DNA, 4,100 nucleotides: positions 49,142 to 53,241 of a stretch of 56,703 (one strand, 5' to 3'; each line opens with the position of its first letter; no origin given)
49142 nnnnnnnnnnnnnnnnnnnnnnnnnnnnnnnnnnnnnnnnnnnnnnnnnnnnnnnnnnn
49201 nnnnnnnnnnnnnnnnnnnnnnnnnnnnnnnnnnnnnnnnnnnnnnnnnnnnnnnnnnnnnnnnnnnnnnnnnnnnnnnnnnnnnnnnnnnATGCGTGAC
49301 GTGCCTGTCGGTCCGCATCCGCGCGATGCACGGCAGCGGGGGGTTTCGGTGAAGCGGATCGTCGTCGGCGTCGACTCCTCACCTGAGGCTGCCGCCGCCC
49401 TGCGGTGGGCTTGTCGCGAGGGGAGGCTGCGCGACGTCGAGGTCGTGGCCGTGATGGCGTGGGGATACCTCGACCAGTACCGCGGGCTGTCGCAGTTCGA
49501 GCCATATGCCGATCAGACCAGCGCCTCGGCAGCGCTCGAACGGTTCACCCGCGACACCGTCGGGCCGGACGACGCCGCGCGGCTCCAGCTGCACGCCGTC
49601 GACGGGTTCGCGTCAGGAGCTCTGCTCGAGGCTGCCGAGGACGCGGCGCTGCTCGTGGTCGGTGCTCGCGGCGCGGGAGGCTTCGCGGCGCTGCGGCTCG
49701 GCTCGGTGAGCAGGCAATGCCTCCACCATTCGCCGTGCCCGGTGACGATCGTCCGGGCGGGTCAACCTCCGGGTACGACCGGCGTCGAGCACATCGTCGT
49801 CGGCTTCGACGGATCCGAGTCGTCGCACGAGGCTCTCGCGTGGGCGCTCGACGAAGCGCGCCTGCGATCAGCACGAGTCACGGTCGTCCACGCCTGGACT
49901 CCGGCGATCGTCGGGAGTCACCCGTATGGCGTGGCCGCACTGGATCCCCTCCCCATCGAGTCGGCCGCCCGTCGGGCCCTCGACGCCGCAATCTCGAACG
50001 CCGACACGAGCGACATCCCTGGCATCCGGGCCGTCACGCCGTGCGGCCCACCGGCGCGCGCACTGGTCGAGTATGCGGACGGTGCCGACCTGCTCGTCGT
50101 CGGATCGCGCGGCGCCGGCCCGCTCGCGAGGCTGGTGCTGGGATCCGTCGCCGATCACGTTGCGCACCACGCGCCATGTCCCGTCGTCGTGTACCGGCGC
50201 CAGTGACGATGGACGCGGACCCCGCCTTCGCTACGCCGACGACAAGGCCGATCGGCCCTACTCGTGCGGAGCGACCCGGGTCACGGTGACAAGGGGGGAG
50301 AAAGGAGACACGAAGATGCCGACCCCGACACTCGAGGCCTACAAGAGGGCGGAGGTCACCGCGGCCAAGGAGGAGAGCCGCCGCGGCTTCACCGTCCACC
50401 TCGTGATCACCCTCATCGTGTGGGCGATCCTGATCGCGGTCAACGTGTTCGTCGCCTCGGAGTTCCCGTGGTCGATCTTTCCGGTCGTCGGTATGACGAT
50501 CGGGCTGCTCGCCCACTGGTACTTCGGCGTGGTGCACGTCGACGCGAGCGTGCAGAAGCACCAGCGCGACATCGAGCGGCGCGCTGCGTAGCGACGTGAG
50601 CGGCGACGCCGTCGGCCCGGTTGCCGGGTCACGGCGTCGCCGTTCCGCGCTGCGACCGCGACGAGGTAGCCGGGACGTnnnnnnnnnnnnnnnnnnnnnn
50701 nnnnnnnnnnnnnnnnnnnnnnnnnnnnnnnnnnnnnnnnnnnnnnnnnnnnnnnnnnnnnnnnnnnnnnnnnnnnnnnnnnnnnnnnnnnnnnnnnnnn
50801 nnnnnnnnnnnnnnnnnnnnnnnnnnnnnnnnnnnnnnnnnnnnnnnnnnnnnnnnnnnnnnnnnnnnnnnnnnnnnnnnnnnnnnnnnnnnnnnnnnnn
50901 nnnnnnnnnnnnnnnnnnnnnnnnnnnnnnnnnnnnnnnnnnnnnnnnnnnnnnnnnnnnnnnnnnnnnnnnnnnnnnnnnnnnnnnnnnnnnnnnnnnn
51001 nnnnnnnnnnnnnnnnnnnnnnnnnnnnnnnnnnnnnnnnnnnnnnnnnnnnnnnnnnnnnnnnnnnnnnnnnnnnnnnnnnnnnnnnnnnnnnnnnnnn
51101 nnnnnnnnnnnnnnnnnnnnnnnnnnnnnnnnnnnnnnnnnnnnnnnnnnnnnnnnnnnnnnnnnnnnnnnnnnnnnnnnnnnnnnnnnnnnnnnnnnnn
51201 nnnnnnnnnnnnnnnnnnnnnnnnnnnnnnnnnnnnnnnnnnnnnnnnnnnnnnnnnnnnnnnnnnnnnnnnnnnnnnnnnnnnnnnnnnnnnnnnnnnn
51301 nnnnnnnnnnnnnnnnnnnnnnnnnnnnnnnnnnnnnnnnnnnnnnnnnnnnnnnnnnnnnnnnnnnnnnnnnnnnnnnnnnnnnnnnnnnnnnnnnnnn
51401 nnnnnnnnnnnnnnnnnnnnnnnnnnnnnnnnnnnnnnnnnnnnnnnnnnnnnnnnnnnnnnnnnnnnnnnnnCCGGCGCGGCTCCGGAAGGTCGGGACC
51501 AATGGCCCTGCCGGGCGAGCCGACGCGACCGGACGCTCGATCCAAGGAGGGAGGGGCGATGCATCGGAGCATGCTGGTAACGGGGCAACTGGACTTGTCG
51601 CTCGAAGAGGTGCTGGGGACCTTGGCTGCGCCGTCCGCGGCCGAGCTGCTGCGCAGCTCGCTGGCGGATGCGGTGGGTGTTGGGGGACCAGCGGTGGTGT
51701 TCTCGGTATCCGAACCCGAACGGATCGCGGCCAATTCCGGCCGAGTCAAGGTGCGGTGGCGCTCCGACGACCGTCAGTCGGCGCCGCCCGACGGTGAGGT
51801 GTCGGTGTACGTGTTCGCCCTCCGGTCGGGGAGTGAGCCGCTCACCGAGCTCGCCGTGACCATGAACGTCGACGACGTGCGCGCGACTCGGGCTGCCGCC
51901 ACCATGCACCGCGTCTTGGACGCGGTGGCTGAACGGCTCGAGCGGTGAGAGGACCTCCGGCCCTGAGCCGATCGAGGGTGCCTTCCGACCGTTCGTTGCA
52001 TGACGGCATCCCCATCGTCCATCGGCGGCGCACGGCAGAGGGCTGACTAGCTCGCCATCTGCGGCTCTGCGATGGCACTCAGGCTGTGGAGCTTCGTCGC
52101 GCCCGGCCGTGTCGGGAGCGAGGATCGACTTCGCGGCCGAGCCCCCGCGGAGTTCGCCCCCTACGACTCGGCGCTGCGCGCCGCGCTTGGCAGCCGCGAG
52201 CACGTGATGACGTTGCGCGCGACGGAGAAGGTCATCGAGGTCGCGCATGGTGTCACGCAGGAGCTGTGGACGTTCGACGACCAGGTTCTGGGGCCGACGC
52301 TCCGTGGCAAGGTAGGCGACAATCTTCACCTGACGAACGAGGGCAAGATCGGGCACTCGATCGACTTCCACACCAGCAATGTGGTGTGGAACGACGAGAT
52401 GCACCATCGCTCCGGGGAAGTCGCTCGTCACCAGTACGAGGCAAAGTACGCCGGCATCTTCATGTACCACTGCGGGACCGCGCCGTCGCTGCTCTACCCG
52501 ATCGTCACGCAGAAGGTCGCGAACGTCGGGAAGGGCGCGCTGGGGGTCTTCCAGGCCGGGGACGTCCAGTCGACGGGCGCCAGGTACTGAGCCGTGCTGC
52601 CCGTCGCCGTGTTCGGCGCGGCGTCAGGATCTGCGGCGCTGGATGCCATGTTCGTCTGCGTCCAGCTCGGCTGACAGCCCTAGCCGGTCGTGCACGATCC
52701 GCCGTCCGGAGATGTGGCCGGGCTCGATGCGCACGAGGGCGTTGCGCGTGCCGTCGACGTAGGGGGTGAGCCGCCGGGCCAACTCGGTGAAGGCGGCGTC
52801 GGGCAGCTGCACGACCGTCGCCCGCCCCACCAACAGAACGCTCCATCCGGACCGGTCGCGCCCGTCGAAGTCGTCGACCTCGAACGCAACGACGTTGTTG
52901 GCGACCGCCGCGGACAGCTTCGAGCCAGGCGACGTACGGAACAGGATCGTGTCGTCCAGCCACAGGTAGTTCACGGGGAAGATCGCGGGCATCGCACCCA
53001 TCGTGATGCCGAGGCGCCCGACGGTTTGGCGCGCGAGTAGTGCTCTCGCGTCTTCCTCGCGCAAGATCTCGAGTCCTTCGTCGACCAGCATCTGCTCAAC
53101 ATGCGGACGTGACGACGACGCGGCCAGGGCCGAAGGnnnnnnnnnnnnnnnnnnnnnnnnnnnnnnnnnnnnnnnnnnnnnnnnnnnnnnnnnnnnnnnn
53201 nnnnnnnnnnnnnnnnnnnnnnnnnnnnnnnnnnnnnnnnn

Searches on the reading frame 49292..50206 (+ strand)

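Call 19: search_protein_families(library=pfam, proteins=[window:49292-50206:+], max_evalue=0.001)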
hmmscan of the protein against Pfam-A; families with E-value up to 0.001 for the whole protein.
window:49292-50206:+ (304 aa): 1 family
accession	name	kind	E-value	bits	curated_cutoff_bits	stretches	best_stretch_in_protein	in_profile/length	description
PF00582.32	Usp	-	1.9e-57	194.2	24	2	166-302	3-141/141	Universal stress protein family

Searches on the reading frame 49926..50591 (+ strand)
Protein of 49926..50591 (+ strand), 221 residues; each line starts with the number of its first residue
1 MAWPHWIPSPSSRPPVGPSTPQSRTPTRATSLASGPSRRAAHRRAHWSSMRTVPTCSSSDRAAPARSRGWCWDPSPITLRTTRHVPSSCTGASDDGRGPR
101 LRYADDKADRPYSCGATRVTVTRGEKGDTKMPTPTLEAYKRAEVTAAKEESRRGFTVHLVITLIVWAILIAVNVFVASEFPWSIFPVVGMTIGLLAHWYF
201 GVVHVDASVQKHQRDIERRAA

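Call 19: search_protein_families(library=pfam, proteins=[window:49926-50591:+], max_evalue=0.001)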
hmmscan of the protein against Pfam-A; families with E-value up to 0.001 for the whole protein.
window:49926-50591:+ (221 aa): 1 family
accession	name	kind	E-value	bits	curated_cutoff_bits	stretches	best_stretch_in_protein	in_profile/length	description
PF13239.11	2TM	-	1.4e-08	35.1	24.8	1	150-199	8-56/79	2TM domain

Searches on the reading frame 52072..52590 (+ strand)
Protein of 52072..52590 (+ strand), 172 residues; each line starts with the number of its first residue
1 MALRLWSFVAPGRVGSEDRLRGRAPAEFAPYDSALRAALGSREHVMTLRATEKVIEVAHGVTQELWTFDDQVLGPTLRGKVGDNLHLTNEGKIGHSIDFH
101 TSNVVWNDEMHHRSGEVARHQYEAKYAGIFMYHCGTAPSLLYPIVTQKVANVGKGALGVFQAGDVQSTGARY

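Call 20: search_protein_families(library=pfam, proteins=[window:52072-52590:+], max_evalue=0.001)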
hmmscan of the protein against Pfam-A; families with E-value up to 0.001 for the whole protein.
window:52072-52590:+ (172 aa): 1 family
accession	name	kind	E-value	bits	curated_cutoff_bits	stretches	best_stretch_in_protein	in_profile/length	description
PF07732.21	Cu-oxidase_3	-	0.00017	22.1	21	1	51-133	3-97/119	Multicopper oxidase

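Call 44: search_protein_families(library=ncbifam, proteins=[window:52072-52590:+], max_evalue=0.01)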
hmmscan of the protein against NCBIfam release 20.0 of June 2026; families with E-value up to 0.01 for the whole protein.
window:52072-52590:+ (172 aa): 1 family
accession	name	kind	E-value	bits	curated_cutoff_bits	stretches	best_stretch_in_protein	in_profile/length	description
TIGR02376.1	Cu_nitrite_red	equivalog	9.6e-14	51.4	296.3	1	44-139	28-129/326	copper-containing nitrite reductase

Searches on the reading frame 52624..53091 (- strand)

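Call 20: search_protein_families(library=pfam, proteins=[window:52624-53091:-], max_evalue=0.001)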
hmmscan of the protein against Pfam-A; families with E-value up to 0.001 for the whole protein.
window:52624-53091:- (155 aa): 1 family
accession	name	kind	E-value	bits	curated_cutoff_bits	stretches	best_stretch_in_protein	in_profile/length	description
PF12900.13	Pyridox_ox_2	-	2.8e-26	92.6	27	1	12-131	2-140/140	Pyridoxamine 5'-phosphate oxidase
